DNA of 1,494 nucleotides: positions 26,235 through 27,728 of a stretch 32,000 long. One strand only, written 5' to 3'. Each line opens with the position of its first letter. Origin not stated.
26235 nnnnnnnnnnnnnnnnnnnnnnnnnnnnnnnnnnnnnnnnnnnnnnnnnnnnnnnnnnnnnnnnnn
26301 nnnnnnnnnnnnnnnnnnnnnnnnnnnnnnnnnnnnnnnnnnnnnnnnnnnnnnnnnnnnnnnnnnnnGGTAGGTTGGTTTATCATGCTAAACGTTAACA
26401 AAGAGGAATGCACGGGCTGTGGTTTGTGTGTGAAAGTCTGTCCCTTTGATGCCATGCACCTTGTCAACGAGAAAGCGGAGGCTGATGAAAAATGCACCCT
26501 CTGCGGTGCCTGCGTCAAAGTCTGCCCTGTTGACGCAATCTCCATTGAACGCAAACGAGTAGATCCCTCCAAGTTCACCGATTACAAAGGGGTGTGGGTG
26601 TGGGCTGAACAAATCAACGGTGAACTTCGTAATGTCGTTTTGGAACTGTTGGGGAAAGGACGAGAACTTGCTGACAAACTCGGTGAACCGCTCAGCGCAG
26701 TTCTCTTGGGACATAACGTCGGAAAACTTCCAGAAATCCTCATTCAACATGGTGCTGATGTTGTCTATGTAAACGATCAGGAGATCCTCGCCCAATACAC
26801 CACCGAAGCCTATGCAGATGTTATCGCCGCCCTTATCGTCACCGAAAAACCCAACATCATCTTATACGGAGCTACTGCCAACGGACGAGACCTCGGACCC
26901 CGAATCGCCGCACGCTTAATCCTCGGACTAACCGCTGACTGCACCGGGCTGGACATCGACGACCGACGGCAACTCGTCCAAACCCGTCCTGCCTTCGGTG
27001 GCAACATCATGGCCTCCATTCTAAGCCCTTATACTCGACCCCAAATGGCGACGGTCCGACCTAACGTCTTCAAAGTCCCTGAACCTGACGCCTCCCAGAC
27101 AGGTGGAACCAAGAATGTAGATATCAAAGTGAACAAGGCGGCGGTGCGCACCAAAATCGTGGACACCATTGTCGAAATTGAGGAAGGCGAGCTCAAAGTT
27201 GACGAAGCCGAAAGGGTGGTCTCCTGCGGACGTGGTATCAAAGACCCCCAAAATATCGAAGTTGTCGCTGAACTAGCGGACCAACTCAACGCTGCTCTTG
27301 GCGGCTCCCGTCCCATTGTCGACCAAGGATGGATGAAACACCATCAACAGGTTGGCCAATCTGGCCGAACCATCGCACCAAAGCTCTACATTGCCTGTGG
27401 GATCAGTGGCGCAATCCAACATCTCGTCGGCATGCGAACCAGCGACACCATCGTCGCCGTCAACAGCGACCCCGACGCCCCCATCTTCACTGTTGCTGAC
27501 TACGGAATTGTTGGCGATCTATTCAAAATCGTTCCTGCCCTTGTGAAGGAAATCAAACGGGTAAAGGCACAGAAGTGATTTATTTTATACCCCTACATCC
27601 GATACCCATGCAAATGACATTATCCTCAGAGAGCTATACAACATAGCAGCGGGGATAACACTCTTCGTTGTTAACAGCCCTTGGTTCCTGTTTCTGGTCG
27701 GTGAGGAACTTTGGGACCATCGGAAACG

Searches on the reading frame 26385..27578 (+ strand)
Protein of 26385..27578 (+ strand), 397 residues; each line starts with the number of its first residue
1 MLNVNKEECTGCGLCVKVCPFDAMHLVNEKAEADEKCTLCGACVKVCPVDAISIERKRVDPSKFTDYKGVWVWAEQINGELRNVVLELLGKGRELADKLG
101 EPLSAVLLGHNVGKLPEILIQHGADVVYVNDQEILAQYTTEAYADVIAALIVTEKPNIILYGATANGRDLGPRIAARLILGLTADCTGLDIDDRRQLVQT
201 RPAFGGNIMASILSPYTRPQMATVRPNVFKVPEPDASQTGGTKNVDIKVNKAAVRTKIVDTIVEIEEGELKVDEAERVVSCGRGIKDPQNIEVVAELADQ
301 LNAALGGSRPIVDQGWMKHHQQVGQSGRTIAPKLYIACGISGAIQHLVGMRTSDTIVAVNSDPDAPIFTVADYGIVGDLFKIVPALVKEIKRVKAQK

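Call 10: search_protein_families(library=pfam, proteins=[window:26385-27578:+], max_evalue=0.001)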
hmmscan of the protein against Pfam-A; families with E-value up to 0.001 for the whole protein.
window:26385-27578:+ (397 aa): 14 families
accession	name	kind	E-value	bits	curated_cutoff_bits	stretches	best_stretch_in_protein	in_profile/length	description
PF01012.27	ETF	-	5.2e-50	170.2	26.7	1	70-246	1-177/181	Electron transfer flavoprotein domain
PF00766.25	ETF_alpha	-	1.8e-36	124.4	27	1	272-351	2-81/81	Electron transfer flavoprotein FAD-binding domain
PF00037.32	Fer4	-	2.1e-17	62.6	21.1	2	4-24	3-23/24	4Fe-4S binding domain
PF12838.12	Fer4_7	-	3e-13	50.4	27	3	9-51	2-52/52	4Fe-4S dicluster domain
PF13484.11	Fer4_16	-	4.2e-11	43.9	30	1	36-67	1-32/66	4Fe-4S double cluster binding domain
PF14697.11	Fer4_21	-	8.1e-11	42.3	35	1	2-25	34-58/59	4Fe-4S dicluster domain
PF12837.12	Fer4_6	-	8.1e-11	41.8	25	2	3-23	3-23/24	4Fe-4S binding domain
PF13237.11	Fer4_10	-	1.6e-10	41.2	25.5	2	3-48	3-53/53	4Fe-4S dicluster domain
PF12797.12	Fer4_2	-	1.1e-09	38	24.5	2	4-21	5-22/22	4Fe-4S binding domain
PF25160.1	LdpA_Fe-S-bd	-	3.5e-09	36.7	27.6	2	15-54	9-45/49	LdpA Fe-S cluster-binding domain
PF13187.11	Fer4_9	-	3.8e-09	36.9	27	1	8-52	1-52/52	4Fe-4S dicluster domain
PF12798.12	Fer4_3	-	8.2e-09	36.1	27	1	9-23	1-15/15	4Fe-4S binding domain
PF12800.12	Fer4_4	-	1.6e-08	34.6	24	1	7-21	2-16/17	4Fe-4S binding domain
PF13183.11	Fer4_8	-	2.7e-05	25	27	0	31-50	48-67/68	4Fe-4S dicluster domain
